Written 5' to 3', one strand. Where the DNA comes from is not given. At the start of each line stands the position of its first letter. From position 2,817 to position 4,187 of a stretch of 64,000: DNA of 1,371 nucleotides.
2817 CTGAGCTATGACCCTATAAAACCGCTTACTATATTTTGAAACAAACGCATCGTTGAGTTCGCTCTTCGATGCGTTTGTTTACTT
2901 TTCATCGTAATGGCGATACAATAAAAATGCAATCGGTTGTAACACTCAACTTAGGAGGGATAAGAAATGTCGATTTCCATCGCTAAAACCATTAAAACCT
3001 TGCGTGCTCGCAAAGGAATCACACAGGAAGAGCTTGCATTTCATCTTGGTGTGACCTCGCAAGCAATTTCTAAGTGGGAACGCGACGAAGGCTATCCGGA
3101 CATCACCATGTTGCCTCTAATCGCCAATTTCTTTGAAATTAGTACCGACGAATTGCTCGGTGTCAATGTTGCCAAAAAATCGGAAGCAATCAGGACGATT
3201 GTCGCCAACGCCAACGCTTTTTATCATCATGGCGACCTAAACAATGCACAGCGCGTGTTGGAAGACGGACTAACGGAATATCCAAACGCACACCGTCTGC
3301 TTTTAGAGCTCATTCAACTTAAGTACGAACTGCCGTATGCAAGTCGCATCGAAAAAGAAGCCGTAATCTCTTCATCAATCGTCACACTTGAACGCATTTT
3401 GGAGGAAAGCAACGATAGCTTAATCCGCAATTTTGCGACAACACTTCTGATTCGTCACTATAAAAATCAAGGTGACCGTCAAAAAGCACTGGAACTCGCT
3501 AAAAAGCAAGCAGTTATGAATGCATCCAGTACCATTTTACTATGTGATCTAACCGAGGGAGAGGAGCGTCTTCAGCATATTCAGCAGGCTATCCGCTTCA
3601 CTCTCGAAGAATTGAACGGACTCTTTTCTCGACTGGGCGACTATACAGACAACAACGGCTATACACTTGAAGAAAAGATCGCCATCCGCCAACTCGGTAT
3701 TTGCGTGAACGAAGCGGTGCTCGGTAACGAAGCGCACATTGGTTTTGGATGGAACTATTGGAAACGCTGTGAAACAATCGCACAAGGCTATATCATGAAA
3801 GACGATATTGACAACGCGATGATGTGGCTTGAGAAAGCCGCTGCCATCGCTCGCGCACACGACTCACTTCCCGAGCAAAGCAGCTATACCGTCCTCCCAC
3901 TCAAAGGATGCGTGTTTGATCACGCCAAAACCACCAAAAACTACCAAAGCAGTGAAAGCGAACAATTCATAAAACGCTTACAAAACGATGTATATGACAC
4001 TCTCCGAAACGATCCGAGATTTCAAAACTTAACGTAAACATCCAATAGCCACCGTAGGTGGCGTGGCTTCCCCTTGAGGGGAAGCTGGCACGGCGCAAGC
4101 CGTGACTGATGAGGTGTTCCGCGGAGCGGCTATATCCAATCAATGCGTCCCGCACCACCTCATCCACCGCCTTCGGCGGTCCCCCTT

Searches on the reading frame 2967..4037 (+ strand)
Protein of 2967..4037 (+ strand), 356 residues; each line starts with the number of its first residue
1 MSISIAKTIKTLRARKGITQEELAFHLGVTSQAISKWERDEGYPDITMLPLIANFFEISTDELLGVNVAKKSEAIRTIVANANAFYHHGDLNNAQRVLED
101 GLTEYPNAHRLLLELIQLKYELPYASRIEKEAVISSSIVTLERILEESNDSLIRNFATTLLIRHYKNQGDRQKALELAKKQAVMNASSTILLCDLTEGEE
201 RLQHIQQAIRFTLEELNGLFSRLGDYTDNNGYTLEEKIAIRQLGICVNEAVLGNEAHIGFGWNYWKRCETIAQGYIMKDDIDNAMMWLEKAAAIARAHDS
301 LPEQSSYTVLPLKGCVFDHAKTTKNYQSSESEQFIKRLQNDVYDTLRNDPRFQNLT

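Call 35: find_encoding_contigs(protein=window:2967-4037:+, flank=10000, max_places=8)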
Protein window:2967-4037:+ (356 aa): 20 contigs read that carry it; 8 places shown.
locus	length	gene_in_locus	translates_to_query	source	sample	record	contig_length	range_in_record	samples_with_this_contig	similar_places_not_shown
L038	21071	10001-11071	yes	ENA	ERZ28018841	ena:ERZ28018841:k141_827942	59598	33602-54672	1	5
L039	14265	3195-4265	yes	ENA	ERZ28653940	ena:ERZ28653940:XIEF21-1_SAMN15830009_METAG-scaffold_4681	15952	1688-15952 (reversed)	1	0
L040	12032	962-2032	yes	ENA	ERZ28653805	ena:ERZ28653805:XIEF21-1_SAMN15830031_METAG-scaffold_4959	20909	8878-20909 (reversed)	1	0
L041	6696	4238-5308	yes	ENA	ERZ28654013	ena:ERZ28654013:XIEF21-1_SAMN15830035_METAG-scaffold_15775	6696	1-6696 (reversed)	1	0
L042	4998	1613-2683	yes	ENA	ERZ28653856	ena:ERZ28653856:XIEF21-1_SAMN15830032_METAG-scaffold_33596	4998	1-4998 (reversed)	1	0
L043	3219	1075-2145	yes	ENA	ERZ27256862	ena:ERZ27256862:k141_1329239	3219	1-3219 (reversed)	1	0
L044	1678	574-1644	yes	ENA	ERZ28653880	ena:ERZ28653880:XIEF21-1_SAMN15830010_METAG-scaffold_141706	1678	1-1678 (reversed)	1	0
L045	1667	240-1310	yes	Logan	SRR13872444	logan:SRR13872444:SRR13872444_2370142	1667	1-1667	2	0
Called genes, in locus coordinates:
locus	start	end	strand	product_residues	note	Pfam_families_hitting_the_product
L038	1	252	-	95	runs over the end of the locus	-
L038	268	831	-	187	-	PF06908:YpsA, PF02481:DNA_processg_A (weak), PF12694:cpYpsA (weak)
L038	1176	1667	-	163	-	PF02559:CarD_TRCF_RID (weak)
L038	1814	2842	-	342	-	PF06723:MreB_Mbl, PF00012:HSP70 (weak), PF14450:FtsA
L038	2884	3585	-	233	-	PF18912:DZR_2, PF00156:Pribosyltran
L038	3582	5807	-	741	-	PF23139:OB_YrrC, PF14490:HHH_RecD2, PF05970:PIF1, PF13604:AAA_30, PF13245:AAA_19, PF18335:SH3_13, PF01443:Viral_helicase1, PF13538:UvrD_C_2, +3 more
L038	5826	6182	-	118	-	-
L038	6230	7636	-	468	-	PF03323:GerA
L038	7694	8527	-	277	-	PF02578:Cu-oxidase_4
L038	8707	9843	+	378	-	PF03462:PCRF, PF00472:RF-1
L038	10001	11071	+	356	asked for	PF01381:HTH_3, PF12844:HTH_19, PF13560:HTH_31 (weak), PF13428:TPR_14 (faint)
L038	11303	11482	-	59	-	PF20076:DUF6472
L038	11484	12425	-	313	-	PF00535:Glycos_transf_2, PF10111:Glyco_tranf_2_2 (weak), PF13641:Glyco_tranf_2_3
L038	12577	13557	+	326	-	PF01963:TraB_PrgY_gumN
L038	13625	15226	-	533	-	PF00149:Metallophos (faint)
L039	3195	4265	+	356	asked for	PF01381:HTH_3, PF12844:HTH_19, PF13560:HTH_31 (weak), PF13428:TPR_14 (faint)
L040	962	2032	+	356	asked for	PF01381:HTH_3, PF12844:HTH_19, PF13560:HTH_31 (weak), PF13428:TPR_14 (faint)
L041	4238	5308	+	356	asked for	PF01381:HTH_3, PF12844:HTH_19, PF13560:HTH_31 (weak), PF13428:TPR_14 (faint)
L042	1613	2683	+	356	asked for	PF01381:HTH_3, PF12844:HTH_19, PF13560:HTH_31 (weak), PF13428:TPR_14 (faint)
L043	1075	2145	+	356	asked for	PF01381:HTH_3, PF12844:HTH_19, PF13560:HTH_31 (weak), PF13428:TPR_14 (faint)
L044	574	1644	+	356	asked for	PF01381:HTH_3, PF12844:HTH_19, PF13560:HTH_31 (weak), PF13428:TPR_14 (faint)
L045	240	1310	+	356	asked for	PF01381:HTH_3, PF12844:HTH_19, PF13560:HTH_31 (weak), PF13428:TPR_14 (faint)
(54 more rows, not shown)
